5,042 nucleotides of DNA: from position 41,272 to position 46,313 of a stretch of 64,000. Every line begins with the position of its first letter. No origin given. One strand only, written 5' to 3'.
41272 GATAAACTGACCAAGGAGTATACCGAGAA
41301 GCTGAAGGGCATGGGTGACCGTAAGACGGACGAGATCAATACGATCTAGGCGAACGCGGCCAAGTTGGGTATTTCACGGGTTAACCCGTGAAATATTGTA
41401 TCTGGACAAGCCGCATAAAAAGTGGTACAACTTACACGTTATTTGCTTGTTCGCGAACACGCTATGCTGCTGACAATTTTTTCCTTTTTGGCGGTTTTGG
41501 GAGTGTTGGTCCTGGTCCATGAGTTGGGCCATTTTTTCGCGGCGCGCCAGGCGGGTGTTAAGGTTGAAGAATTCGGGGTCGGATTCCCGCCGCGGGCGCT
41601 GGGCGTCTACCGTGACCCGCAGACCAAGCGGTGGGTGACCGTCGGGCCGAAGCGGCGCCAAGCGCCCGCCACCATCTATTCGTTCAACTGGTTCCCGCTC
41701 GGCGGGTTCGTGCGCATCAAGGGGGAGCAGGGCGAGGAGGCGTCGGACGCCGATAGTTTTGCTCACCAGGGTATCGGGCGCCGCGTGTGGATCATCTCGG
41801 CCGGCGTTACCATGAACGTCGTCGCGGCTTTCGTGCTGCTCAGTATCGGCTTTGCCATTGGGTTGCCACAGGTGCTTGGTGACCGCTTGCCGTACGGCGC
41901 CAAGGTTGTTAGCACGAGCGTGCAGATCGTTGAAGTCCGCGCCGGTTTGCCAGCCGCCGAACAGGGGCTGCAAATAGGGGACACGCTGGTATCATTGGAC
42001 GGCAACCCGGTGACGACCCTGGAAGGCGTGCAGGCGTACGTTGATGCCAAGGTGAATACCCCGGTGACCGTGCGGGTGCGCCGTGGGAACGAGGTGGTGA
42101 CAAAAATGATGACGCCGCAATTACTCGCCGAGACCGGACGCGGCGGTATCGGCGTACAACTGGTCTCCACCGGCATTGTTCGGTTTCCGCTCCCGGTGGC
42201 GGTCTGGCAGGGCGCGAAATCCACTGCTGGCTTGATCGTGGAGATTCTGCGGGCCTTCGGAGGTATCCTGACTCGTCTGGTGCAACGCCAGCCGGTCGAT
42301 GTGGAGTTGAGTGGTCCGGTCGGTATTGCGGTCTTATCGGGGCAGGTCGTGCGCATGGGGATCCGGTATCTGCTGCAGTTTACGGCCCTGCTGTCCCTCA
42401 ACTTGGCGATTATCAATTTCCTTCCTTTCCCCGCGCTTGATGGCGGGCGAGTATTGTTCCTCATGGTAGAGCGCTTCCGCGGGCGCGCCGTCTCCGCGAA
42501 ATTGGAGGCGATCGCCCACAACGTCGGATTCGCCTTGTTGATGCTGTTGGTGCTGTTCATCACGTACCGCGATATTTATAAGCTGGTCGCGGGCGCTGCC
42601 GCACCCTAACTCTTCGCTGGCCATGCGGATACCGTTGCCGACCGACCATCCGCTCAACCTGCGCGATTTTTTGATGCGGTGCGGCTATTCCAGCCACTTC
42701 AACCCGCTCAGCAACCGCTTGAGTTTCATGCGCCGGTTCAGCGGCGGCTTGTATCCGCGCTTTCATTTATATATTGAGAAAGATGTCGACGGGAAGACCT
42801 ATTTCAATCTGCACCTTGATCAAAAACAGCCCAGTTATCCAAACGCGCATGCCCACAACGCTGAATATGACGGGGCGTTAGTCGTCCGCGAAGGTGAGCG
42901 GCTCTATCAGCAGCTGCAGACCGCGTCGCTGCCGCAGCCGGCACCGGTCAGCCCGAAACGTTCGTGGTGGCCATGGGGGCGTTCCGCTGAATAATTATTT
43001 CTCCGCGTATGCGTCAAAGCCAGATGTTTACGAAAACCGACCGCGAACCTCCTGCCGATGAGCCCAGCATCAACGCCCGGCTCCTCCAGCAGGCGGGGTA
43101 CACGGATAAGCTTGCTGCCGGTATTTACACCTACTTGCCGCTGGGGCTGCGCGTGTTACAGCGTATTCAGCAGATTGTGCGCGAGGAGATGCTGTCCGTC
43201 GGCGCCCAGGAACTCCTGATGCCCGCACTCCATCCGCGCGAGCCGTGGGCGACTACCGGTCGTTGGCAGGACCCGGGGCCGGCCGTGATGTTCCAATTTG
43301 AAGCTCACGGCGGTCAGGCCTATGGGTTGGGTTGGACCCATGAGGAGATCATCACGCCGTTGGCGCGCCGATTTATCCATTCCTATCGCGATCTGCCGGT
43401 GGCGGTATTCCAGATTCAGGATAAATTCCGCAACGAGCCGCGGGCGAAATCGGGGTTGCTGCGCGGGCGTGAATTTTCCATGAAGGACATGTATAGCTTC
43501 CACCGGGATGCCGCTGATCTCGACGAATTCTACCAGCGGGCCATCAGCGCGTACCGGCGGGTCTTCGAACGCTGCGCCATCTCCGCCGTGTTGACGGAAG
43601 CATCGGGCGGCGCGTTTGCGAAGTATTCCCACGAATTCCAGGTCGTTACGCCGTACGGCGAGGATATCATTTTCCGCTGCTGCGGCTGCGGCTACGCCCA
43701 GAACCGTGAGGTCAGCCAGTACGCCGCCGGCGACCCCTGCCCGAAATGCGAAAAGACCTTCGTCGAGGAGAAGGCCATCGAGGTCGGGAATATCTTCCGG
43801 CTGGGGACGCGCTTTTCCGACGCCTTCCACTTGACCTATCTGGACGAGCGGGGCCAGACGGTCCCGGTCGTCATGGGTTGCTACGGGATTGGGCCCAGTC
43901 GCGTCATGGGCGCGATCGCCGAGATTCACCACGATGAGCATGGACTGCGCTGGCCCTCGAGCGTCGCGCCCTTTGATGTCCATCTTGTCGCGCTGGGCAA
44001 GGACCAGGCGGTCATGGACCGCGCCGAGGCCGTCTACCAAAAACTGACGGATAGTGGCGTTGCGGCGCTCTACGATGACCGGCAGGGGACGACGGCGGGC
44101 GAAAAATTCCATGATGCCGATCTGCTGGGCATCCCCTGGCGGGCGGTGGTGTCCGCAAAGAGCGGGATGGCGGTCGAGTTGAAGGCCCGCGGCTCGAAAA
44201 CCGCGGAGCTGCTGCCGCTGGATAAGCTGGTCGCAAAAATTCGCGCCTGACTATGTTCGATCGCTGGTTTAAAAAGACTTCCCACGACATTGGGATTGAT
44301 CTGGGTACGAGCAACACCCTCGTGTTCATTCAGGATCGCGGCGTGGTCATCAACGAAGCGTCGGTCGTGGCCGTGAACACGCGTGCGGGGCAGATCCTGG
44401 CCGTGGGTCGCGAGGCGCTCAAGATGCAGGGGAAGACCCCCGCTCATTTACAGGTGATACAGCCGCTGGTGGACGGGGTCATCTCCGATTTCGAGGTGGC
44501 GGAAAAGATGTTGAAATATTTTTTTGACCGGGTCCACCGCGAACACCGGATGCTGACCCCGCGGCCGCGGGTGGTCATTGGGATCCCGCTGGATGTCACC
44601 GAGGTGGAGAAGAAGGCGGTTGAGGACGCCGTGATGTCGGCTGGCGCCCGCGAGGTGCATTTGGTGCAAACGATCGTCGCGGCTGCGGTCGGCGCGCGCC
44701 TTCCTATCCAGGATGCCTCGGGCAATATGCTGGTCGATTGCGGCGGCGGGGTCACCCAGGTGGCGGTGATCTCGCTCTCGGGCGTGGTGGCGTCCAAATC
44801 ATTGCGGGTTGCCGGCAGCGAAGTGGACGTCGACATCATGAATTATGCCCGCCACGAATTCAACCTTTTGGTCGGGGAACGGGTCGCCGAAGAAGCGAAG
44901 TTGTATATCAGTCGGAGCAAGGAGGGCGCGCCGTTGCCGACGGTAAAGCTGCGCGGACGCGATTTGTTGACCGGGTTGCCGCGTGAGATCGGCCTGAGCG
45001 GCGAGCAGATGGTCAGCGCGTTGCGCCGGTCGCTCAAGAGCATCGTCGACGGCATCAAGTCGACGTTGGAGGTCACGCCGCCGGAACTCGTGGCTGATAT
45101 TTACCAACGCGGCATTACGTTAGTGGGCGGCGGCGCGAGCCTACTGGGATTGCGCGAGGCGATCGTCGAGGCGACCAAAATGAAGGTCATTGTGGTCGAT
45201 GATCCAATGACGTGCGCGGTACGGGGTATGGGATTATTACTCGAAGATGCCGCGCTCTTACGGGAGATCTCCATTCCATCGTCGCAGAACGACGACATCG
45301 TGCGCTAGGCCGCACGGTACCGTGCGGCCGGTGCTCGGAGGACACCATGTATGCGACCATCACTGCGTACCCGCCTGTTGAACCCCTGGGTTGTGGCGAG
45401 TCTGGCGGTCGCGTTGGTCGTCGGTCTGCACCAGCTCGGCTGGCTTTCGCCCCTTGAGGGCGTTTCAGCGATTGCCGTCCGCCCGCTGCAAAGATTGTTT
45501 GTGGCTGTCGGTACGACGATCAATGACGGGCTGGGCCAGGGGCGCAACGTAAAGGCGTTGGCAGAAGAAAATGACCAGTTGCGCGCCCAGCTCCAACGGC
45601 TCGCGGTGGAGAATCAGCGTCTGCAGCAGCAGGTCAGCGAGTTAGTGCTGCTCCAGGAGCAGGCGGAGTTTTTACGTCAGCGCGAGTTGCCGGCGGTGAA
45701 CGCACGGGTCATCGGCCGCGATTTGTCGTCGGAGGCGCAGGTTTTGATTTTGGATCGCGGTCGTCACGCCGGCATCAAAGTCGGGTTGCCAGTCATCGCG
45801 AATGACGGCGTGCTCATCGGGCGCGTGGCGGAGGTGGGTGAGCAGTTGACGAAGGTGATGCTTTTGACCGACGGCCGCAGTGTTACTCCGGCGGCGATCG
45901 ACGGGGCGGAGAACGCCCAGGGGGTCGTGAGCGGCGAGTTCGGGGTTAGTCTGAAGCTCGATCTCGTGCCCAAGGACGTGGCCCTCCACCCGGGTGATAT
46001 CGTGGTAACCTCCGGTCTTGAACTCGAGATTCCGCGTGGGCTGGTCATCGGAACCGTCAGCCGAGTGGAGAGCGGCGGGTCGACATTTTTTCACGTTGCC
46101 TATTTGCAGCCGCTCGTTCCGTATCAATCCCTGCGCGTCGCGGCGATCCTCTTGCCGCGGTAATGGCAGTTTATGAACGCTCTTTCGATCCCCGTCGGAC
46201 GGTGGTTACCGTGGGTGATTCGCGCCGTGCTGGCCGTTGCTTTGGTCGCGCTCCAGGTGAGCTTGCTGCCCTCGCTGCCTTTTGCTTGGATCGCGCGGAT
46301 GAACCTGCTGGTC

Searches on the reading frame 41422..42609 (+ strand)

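Call 60: search_protein_families(library=pfam, proteins=[window:41422-42609:+], max_evalue=0.00001)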
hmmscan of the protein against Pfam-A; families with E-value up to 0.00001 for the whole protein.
window:41422-42609:+ (395 aa): 4 families
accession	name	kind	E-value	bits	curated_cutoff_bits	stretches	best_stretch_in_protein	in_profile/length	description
PF02163.28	Peptidase_M50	-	1.6e-47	162.2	27.2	1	22-376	2-221/221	Peptidase family M50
PF17820.7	PDZ_6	-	7.1e-12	45.3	27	1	169-221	2-54/54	PDZ domain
PF13180.12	PDZ_2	-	3.7e-10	40.4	27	1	164-227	11-75/80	PDZ domain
PF00595.29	PDZ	-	7.6e-06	26.7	23.2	0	162-205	16-65/81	PDZ domain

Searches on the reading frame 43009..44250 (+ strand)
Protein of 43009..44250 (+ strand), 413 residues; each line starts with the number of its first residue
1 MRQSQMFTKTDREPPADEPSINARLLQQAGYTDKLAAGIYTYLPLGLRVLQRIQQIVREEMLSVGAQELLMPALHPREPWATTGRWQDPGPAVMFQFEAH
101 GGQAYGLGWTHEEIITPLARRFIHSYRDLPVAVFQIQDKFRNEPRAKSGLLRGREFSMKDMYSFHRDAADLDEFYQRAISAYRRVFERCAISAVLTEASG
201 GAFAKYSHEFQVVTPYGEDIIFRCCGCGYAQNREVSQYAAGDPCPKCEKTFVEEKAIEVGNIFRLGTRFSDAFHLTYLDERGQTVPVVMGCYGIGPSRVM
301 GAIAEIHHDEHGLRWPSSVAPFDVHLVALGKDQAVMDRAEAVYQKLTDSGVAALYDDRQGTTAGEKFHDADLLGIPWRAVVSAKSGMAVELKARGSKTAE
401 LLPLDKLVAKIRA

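Call 60: search_protein_families(library=pfam, proteins=[window:43009-44250:+], max_evalue=0.00001)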
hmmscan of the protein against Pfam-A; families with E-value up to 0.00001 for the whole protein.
window:43009-44250:+ (413 aa): 2 families
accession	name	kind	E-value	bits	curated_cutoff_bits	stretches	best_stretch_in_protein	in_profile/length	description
PF00587.30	tRNA-synt_2b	-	7.4e-32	111.3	29.3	1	95-307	1-179/179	tRNA synthetase class II core domain (G, H, P, S and T)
PF03129.25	HGTP_anticodon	-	5e-14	52.7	21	1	324-412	2-92/94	Anticodon binding domain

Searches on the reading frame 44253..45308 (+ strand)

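Call 61: search_protein_families(library=pfam, proteins=[window:44253-45308:+], max_evalue=0.00001)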
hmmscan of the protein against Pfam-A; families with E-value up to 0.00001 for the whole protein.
window:44253-45308:+ (351 aa): 3 families
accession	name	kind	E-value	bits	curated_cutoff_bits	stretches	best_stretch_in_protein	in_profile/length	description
PF06723.19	MreB_Mbl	-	1.9e-120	402.1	27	1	11-334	2-323/327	MreB/Mbl protein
PF14450.12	FtsA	-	1.1e-06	29.4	31.8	0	159-313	1-108/127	Cell division protein FtsA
PF00012.26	HSP70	-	5.1e-06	25.4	20.6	0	106-206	135-241/599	Hsp70 protein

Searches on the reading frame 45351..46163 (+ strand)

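Call 61: search_protein_families(library=pfam, proteins=[window:45351-46163:+], max_evalue=0.00001)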
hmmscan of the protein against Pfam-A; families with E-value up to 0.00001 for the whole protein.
window:45351-46163:+ (270 aa): 1 family
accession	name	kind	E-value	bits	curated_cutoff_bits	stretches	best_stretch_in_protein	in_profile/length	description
PF04085.20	MreC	-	5.9e-32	110.9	28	1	120-265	1-144/147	Rod shape-determining protein MreC, barrel core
